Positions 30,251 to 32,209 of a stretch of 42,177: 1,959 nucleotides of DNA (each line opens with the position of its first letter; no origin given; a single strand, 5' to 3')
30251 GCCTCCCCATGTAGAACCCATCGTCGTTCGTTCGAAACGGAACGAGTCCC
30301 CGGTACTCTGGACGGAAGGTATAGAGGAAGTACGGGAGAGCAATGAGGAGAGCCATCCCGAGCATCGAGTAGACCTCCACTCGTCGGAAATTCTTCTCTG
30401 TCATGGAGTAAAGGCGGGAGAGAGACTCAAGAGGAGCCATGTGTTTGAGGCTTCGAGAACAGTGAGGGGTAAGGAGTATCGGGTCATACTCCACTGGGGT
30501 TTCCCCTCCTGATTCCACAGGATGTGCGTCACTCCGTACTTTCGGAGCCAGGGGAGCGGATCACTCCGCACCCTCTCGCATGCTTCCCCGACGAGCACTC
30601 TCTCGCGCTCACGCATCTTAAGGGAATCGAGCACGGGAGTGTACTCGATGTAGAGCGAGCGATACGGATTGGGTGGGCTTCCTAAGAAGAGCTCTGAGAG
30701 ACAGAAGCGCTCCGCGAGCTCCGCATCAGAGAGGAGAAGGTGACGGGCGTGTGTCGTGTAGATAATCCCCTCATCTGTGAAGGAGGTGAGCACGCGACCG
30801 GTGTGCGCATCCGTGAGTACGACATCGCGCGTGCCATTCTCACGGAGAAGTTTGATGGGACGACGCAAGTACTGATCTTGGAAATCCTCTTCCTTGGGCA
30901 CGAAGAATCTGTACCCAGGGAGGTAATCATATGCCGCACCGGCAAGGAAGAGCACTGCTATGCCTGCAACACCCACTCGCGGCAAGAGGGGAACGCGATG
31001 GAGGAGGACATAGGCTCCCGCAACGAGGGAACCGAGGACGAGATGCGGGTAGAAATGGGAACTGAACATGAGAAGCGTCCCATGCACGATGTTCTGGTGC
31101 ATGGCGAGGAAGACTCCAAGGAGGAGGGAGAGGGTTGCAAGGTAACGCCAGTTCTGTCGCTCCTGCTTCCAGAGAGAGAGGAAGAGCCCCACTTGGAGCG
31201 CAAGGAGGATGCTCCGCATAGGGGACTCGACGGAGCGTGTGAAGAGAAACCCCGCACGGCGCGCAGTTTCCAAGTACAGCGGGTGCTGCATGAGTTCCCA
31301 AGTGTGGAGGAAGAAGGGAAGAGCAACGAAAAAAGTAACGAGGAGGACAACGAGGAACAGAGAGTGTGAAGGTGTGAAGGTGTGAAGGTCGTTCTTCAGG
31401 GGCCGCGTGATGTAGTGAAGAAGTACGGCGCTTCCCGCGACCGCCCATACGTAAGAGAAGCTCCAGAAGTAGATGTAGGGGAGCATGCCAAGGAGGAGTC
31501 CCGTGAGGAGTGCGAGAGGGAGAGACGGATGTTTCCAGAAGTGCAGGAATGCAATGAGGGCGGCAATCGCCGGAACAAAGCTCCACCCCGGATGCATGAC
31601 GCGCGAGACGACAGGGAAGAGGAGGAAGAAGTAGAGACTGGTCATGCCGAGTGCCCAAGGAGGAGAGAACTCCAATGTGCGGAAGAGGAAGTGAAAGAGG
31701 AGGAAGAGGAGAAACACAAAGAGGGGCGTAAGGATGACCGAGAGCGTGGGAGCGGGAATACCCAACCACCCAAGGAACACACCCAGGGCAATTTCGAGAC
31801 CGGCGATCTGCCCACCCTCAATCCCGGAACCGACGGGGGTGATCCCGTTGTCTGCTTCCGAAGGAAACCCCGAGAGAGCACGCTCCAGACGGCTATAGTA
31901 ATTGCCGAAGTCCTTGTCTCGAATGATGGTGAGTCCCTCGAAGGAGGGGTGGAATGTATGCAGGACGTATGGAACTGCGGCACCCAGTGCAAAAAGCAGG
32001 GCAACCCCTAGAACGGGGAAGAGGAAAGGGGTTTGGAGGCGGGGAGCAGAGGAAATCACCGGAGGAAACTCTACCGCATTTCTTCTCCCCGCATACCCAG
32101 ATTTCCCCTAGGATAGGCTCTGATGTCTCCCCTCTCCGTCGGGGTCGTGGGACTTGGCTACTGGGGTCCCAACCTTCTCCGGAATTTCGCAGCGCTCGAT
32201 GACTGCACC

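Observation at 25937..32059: Three paralogous about 540-585-aa polytopic membrane proteins with an acidic first-loop motif: an unassigned GT-C-like family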

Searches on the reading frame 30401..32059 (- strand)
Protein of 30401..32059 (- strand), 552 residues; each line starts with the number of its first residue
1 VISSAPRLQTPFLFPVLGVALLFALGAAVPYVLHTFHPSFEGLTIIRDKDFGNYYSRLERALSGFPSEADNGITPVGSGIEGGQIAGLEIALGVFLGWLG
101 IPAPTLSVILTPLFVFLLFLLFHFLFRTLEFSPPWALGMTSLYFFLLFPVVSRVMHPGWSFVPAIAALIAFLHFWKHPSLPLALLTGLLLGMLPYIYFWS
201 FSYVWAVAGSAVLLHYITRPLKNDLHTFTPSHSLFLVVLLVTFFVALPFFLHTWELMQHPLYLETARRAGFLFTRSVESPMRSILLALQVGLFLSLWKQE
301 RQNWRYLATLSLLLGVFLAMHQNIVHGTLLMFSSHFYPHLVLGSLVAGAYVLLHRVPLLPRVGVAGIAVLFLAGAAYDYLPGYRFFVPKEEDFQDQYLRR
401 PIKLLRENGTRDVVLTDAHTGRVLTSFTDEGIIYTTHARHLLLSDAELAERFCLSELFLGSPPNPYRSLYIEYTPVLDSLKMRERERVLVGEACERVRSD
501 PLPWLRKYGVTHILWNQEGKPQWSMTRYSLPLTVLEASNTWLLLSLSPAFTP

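Call 4: search_protein_families(library=pfam, proteins=[window:30401-32059:-], max_evalue=1)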
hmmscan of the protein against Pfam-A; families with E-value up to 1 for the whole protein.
window:30401-32059:- (552 aa): 0 families

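Call 8: search_protein_families(library=ncbifam, proteins=[window:30401-32059:-], max_evalue=1)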
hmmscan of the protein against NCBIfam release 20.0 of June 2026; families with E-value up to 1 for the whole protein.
window:30401-32059:- (552 aa): 1 family
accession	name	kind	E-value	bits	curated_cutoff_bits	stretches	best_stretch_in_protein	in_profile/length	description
NF050019.1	HpsJ_like_C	equivalog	0.026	14.3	140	1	281-325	43-87/183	HpsJ-like protein, cyanoexosortase C-associated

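Call 11: find_homologous_proteins(query=window:30401-32059:-)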
Query window:30401-32059:- (552 aa): 36 proteins with E <= 0.001 among 8000 candidates.
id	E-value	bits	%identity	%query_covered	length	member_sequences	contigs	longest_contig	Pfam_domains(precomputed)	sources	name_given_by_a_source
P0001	0.0e+0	1241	100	100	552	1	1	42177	-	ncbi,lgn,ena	-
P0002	1.4e-231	788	65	98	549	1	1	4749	-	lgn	-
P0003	1.5e-230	785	65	98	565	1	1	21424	-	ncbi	-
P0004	1.4e-229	782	64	98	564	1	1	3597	-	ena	-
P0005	7.1e-220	750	63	97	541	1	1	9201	-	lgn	-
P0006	1.3e-217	742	61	99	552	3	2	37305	-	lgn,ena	-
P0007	4.8e-210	717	63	94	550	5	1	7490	-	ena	-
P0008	4.7e-208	711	62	93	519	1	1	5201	-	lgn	-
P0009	1.3e-186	640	52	99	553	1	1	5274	-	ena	-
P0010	4.5e-185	635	55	96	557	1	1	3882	-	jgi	jgi:hypothetical protein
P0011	2.7e-173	596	53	96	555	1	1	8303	-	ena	-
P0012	2.5e-171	589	52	95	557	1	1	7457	-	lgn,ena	-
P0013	7.9e-169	581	55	92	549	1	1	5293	-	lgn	-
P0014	9.8e-164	564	52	97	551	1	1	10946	-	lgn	-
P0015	4.5e-162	559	53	94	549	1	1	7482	-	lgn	-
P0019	1.5e-156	541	48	98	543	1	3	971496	-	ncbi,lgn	-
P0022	3.8e-155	536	49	97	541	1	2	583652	-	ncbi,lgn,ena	-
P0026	2.4e-149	517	47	97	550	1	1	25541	-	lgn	-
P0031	1.1e-147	511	46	97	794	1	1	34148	PF13641.13,PF00535.33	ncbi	-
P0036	2.0e-59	220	32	96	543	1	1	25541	-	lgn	-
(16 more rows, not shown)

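Call 19: search_solved_structures(query=A1, max_evalue=10)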
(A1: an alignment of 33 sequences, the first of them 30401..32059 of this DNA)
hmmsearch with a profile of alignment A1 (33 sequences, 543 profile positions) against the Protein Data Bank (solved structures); distinct sequences matched with E-value up to 10: 3.
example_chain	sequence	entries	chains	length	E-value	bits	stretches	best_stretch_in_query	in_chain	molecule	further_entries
1xuq_A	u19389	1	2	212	0.6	11.6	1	27-82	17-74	Superoxide dismutase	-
9twa_A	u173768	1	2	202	2.4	9.6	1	28-77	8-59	Superoxide dismutase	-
9tw9_B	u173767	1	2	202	2.5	9.5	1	28-77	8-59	Superoxide dismutase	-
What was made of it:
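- On Oligosaccharyltransferase STT3/PglB/AglB (GT66): No PDB sequence hit (call 19).
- Tried and rejected: A profile search of PDB sequences gave only chance hits to superoxide dismutase, at E>0.5 (call 19).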

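Call 24: search_protein_families(library=pfam, proteins=[P0031], max_evalue=0.1)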
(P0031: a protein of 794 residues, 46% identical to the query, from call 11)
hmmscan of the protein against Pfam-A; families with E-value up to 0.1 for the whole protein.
P0031 (794 aa): 3 families
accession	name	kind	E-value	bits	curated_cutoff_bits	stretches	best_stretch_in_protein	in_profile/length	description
PF00535.33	Glycos_transf_2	-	3.6e-26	92.5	23.3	1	6-162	1-164/168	Glycosyl transferase family 2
PF13641.12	Glyco_tranf_2_3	-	2.2e-07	31.6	27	1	3-182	1-174/230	Glycosyltransferase like family 2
PF10111.15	Glyco_tranf_2_2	-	0.0039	17.2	27.3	1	6-90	1-92/276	Glycosyltransferase like family 2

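Call 25: find_encoding_contigs(protein=P0031, flank=10000, max_places=2)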
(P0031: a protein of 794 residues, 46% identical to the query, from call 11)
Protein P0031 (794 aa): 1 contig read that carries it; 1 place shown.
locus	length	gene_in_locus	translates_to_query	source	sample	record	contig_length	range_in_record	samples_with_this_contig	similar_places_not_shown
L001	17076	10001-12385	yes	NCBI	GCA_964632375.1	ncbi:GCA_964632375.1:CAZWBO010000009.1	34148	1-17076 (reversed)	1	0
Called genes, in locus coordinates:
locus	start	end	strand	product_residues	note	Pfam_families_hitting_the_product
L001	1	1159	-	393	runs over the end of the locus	-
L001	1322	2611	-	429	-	PF13641:Glyco_tranf_2_3 (weak), PF00535:Glycos_transf_2, PF04138:GtrA_DPMS_TM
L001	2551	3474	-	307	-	PF01073:3Beta_HSD, PF01370:Epimerase, PF02719:Polysacc_synt_2, PF05368:NmrA, PF07993:NAD_binding_4 (faint), PF16363:GDP_Man_Dehyd, PF13460:NAD_binding_10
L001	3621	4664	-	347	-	PF01370:Epimerase, PF04321:RmlD_sub_bind (weak), PF16363:GDP_Man_Dehyd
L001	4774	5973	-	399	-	PF01041:DegT_DnrJ_EryC1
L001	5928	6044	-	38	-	-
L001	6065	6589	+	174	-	PF01797:Y1_Tnp (weak)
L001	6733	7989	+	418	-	PF03446:NAD_binding_2, PF03721:UDPG_MGDP_dh_N, PF00984:UDPG_MGDP_dh, PF03720:UDPG_MGDP_dh_C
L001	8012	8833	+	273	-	PF13489:Methyltransf_23, PF13847:Methyltransf_31, PF08241:Methyltransf_11, PF08242:Methyltransf_12, PF13649:Methyltransf_25, PF20922:Anamorsin_N (weak)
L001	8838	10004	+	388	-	-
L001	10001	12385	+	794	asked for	PF00535:Glycos_transf_2, PF13641:Glyco_tranf_2_3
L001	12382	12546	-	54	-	PF19451:DUF5989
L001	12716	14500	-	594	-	PF02543:Carbam_trans_N, PF16861:Carbam_trans_C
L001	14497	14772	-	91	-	PF19588:SxtJ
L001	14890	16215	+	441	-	PF01943:Polysacc_synt, PF01554:MatE, PF13440:Polysacc_synt_3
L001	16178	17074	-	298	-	?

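Call 26: predict_structure(alignment_id=A1)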
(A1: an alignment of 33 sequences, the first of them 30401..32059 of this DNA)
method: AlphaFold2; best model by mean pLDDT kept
length: 552 residues; sequences in the alignment: 33
mean_pLDDT: 92.7   pTM: 0.91
mean pLDDT of the five models: 92.7, 91.5, 90.3, 90.3, 90.2
residues with pLDDT >= 90: 471; 70-90: 57; 50-70: 11; < 50: 13
segments of 3 or more residues with pLDDT < 50: 1-9, 550-552
pLDDT, mean of each block of 10 residues (from residue 1): 40 92 97 97 94 95 96 94 92 96 97 97 97 97 97 88 97 95 98 94 97 90 62 95 97 93 90 86 97 97 95 97 87 82 98 97 99 96 96 96 94 96 96 93 96 96 92 86 96 97 96 96 94 96 85 42
secondary structure, 60 per line:
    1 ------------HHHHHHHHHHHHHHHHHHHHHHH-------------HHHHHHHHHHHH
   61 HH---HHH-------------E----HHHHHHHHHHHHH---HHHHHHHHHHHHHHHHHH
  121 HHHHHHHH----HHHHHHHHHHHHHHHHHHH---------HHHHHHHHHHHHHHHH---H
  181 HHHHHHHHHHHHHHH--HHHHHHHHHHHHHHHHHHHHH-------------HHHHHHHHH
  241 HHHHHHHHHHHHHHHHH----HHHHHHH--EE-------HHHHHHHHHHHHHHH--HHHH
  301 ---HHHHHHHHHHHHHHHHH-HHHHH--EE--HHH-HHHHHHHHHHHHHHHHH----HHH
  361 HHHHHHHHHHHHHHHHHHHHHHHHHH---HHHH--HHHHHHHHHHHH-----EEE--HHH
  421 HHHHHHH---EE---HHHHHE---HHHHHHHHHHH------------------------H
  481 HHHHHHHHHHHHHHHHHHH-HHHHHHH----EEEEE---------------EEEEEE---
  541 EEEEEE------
elements in order: H13-35 H49-62 H87-99 H103-128 H133-151 H161-176 H180-195 H198-218 H232-257 H262-268 H280-294 H297-300 H304-320 H322-326 H337-353 H358-386 H390-393 H396-407 E413-415 H418-427 H436-440 H445-455 H480-499 H501-507 E512-516 E532-537 E541-546
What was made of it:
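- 30401..32059 (-): Paralogue C, 552 aa. GT-C-fold membrane protein: about 11 TM helices plus a C-terminal extracytoplasmic alpha/beta domain of about 170 aa. AF2 model pLDDT 92.7 (call 26).
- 31889..31921 (-): C first-loop motif R47-D-K-D50-F-G-N-Y54-Y-S-R57. D50 is the proposed catalytic base and sits at the N-terminal tip of the first juxtamembrane helix (model helix 49-62). Helix position (call 26).
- On GT-C superfamily (fold level): Loop 1 contains helices 49-62 and 87-99 (call 26).
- Closest known: Mycobacterial GT-C enzymes using polyprenyl-phosphate sugars: AftA. Same: Polytopic N-terminal domain; the soluble extracytoplasmic C-terminal domain seen in the C model (call 26) is shared with AftA and Emb by general knowledge, not checked here.
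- Fold: AF2 model of C has pLDDT 92.7 and pTM 0.91 (call 26).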

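Call 28: fold_search(model_id=the predicted structure, library=pdb)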
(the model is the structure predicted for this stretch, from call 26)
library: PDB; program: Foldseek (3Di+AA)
matches with E <= 10: 519; with E <= 0.001: 18
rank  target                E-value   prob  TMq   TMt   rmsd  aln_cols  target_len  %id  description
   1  9n9j_I                2.5e-06  1.00  0.46  0.38  11.0       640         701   12  Structure of a GRP94 folding intermediate engaged with a CCDC134- and FKBP11-bound secretory translocon (released 2025-11-19)
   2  6gxc_A                3.3e-06  1.00  0.46  0.38  10.8       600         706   13  Bacterial oligosaccharyltransferase PglB in complex with an inhibitory peptide and a reactive lipid-linked oligosaccha (released 2018-11-14)
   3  8age_A                3.7e-06  1.00  0.49  0.44  10.1       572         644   12  Structure of yeast oligosaccharylransferase complex with acceptor peptide bound (released 2022-12-07)
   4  8if8_C                4.6e-06  1.00  0.52  0.48  10.4       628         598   12  Arabinosyltransferase AftA (released 2023-05-31)
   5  5ogl_A                5.0e-06  1.00  0.45  0.37  10.6       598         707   13  Structure of bacterial oligosaccharyltransferase PglB in complex with an acceptor peptide and an lipid-linked oligosac (released 2017-10-25)
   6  8agb_A                6.4e-06  1.00  0.48  0.43  14.0       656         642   13  Structure of yeast oligosaccharylransferase complex with lipid-linked oligosaccharide bound (released 2022-12-07)
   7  8b6l_I                7.9e-06  1.00  0.48  0.40   9.2       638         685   12  Subtomogram average of the human Sec61-TRAP-OSTA-translocon (released 2022-12-07)
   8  3rce_A                8.3e-06  1.00  0.47  0.39  13.3       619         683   13  Bacterial oligosaccharyltransferase PglB (released 2011-06-15)
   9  7oci_F                1.0e-05  1.00  0.49  0.43  11.9       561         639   13  Cryo-EM structure of yeast Ost6p containing oligosaccharyltransferase complex (released 2022-02-16)
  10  6s7o_A                1.0e-05  1.00  0.48  0.42  12.5       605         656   11  Cryo-EM structure of human oligosaccharyltransferase complex OST-A (released 2019-12-18)
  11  7zlg_A                1.2e-05  1.00  0.45  0.39  10.8       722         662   11  Cryo-EM structure of C-mannosyltransferase CeDPY19, in complex with acceptor peptide and bound to CMT2-Fab and anti-Fa (released 2023-01-11)
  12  6s7t_A                1.3e-05  1.00  0.45  0.37  10.0       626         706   14  Cryo-EM structure of human oligosaccharyltransferase complex OST-B (released 2019-12-18)
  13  6ezn_F                1.3e-05  1.00  0.45  0.40  13.5       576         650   13  Cryo-EM structure of the yeast oligosaccharyltransferase (OST) complex (released 2018-01-17)
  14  8agc_A                3.1e-05  1.00  0.45  0.37  10.2       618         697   12  Structure of yeast oligosaccharylransferase complex with lipid-linked oligosaccharide and non-acceptor peptide bound (released 2022-12-07)
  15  6ftg_5                1.0e-04  1.00  0.48  0.43  14.0       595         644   12  Subtomogram average of OST-containing ribosome-translocon complexes from canine rough microsomal membranes (released 2018-03-21)
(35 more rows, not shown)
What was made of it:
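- On GT-C superfamily (fold level): All of the top 25 Foldseek PDB hits are GT-C enzymes, at probability about 1.0, E down to 2.5e-6 and TM 0.45-0.52 (call 28).
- Closest known: Mycobacterial GT-C enzymes using polyprenyl-phosphate sugars: AftA. Same: Best overall structural match: AftA, TMq 0.52 and TMt 0.48, at a similar size (call 28).
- Closest known: Oligosaccharyltransferases STT3 / PglB / AglB. Same: Lowest Foldseek E-values, 2.5e-6 to 1e-5 (call 28).
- Closest known: Protein O-mannosyltransferases and ArnT-like enzymes. Same: ArnT and Pmt1/2 are fold hits (call 28).
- The top 25 Foldseek PDB hits are all GT-C enzymes from several different GT-C families, at probability about 1.0 and TM 0.45-0.52, with AftA best (call 28). 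The lowest Foldseek E-values are to STT3 and PglB (call 28). The best TM-score is to the mycobacterial arabinosyltransferase AftA; Emb proteins also appear (call 28). Transporter folds score at probability 0.13 or less (call 28).
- Tried and rejected: Wzy/ligase and transporter interpretations were rejected on the fold search (call 28).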

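Call 31: find_related_loci(query=A1, collection=genome_contigs, flank=10000)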
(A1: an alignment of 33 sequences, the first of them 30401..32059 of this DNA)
Query A1 (552 aa) in genome_contigs; peptide patterns used: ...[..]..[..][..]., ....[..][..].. (x = any residue, [..] = any of these).
38 stretches matched a pattern; 14 encode a relative of the query (tblastn E <= 1e-3); 12 distinct loci.
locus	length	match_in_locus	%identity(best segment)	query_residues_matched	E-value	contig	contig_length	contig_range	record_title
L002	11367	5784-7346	57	30-548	1e-175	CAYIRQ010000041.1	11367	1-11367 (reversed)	MAG TPA_asm: uncultured Candidatus Peribacteria bacterium isolate ERP119705_co25_638 genome assembly, contig: NODE_4860_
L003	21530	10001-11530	52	29-543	3e-167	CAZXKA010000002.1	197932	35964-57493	MAG TPA_asm: uncultured Candidatus Peribacteria bacterium isolate binchicken_co105_396 genome assembly, contig: NODE_65_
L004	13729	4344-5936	52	16-548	3e-163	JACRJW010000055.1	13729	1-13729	MAG: Candidatus Uhrbacteria bacterium isolate NC_groundwater_1839_Pr3_B-0.1um_53_10 SR-2_scaffold_141_2188590, whole gen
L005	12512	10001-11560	49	16-547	9e-152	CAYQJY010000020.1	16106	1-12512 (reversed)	MAG TPA_asm: uncultured Candidatus Peribacteria bacterium isolate SRP192515_co1_11 genome assembly, contig: NODE_3457_le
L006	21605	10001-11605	47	7-546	2e-149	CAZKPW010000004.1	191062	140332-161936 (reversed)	MAG TPA_asm: uncultured Candidatus Peribacteria bacterium isolate SRP342105_co1_487 genome assembly, contig: NODE_72_len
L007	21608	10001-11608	48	2-543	2e-148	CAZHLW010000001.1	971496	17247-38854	MAG TPA_asm: uncultured Candidatus Peribacteria bacterium isolate SRP292972_co3_23 genome assembly, contig: NODE_3_lengt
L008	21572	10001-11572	49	16-544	8e-147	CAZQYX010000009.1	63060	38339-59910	MAG TPA_asm: uncultured Candidatus Peribacteria bacterium isolate ERP113451_co3_227 genome assembly, contig: NODE_197_le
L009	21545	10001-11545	50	16-545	8e-147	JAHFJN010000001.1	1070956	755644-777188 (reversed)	MAG: Candidatus Peribacteria bacterium isolate nzgw387 NODE_1_length_1070957_cov_9.974966, whole genome shotgun sequence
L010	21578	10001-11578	49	9-544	1e-145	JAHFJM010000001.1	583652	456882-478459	MAG: Candidatus Peribacteria bacterium isolate nzgw386 NODE_7_length_583653_cov_11.942416, whole genome shotgun sequence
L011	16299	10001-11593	46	11-543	5e-145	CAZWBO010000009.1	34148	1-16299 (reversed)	MAG TPA_asm: uncultured Candidatus Peribacteria bacterium isolate SRP286056_co3_141 genome assembly, contig: NODE_920_le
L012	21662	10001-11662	48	19-549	1e-141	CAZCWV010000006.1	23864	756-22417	MAG TPA_asm: uncultured Candidatus Peribacteria bacterium isolate SRP062349_co5_165 genome assembly, contig: NODE_598_le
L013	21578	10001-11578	49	18-547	1e-152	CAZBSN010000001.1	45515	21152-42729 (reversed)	MAG TPA_asm: uncultured Candidatus Peribacteria bacterium isolate SRP136066_co1_220 genome assembly, contig: NODE_540_le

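Call 33: find_encoding_contigs(protein=P0019, flank=10000, max_places=1)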
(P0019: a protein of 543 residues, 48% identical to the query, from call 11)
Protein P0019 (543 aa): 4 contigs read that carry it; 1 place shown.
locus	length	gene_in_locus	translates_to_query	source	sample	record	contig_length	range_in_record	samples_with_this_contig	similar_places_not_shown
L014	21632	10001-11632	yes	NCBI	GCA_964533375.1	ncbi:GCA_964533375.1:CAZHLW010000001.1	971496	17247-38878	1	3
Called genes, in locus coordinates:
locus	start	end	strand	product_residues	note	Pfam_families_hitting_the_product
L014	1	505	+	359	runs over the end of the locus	PF13439:Glyco_transf_4, PF13579:Glyco_trans_4_4 (weak), PF20706:GT4-conflict, PF00534:Glycos_transf_1, PF13692:Glyco_trans_1_4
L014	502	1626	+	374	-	PF20706:GT4-conflict, PF00534:Glycos_transf_1, PF13692:Glyco_trans_1_4, PF13524:Glyco_trans_1_2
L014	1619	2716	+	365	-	PF13477:Glyco_trans_4_2 (weak), PF13439:Glyco_transf_4 (weak), PF00534:Glycos_transf_1, PF13692:Glyco_trans_1_4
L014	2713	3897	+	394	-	PF00535:Glycos_transf_2, PF04138:GtrA_DPMS_TM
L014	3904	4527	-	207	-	PF00702:Hydrolase (weak), PF13419:HAD_2, PF13242:Hydrolase_like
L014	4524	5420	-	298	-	PF01073:3Beta_HSD, PF01370:Epimerase, PF04321:RmlD_sub_bind, PF07993:NAD_binding_4 (faint), PF13460:NAD_binding_10, PF16363:GDP_Man_Dehyd, PF02719:Polysacc_synt_2 (weak)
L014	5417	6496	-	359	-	-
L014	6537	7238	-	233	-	PF00535:Glycos_transf_2, PF13641:Glyco_tranf_2_3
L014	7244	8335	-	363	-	PF00266:Aminotran_5 (weak), PF01041:DegT_DnrJ_EryC1, PF01212:Beta_elim_lyase, PF01053:Cys_Met_Meta_PP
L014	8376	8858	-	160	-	PF25087:GMPPB_C, PF25084:LbH_EIF2B, PF00132:Hexapep, PF14602:Hexapep_2 (weak)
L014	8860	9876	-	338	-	PF01408:GFO_IDH_MocA, PF22725:GFO_IDH_MocA_C3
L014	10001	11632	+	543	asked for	-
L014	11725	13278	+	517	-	-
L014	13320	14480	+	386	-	PF13439:Glyco_transf_4, PF13579:Glyco_trans_4_4 (weak), PF00534:Glycos_transf_1, PF13692:Glyco_trans_1_4, PF13524:Glyco_trans_1_2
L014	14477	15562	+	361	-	PF02350:Epimerase_2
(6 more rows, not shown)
